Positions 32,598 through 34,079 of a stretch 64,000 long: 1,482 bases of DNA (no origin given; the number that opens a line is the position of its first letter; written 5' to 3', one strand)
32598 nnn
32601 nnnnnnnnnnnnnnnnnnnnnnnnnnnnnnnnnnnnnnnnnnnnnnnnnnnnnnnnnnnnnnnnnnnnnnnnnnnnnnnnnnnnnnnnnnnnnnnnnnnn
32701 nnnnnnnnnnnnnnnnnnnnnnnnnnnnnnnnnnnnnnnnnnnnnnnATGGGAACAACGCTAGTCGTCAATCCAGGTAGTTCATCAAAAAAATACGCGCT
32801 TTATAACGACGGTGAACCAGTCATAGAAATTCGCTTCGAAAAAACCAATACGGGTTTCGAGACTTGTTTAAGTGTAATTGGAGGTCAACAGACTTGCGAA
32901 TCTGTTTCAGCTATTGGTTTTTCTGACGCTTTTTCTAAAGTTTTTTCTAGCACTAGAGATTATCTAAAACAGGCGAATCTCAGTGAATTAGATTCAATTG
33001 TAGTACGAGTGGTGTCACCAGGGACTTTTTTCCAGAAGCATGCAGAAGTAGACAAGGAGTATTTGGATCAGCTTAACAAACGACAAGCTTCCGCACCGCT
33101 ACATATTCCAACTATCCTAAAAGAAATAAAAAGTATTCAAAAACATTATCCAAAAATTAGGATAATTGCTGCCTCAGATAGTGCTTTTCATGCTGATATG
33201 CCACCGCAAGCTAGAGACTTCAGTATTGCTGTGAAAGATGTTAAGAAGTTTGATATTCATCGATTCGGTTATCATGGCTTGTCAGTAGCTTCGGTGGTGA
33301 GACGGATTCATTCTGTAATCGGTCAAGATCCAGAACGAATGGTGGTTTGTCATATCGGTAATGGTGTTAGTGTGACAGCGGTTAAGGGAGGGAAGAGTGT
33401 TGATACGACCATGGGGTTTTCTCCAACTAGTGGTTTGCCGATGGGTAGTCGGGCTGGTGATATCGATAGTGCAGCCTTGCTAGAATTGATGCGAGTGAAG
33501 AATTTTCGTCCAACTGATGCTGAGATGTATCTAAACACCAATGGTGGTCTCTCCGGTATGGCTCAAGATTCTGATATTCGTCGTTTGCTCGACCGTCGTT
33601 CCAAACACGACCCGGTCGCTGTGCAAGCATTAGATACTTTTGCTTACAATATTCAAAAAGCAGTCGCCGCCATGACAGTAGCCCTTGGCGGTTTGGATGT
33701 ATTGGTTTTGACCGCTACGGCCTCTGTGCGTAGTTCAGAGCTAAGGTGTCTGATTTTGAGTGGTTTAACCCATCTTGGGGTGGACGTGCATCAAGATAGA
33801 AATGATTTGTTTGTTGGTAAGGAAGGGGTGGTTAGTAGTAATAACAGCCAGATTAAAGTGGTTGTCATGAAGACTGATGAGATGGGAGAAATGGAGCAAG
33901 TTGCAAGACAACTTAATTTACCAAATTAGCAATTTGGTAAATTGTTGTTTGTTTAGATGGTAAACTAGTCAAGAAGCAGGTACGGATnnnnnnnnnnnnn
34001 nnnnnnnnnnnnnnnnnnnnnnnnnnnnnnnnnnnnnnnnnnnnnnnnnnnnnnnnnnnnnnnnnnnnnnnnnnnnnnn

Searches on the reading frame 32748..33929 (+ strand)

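Call 11: search_protein_families(library=pfam, proteins=[window:32748-33929:+], max_evalue=0.0001)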
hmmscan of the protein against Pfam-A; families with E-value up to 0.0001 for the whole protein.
window:32748-33929:+ (393 aa): 1 family
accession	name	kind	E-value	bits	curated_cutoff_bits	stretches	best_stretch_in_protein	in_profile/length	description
PF00871.23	Acetate_kinase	-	1.5e-76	258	22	1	4-378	2-386/392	Acetokinase family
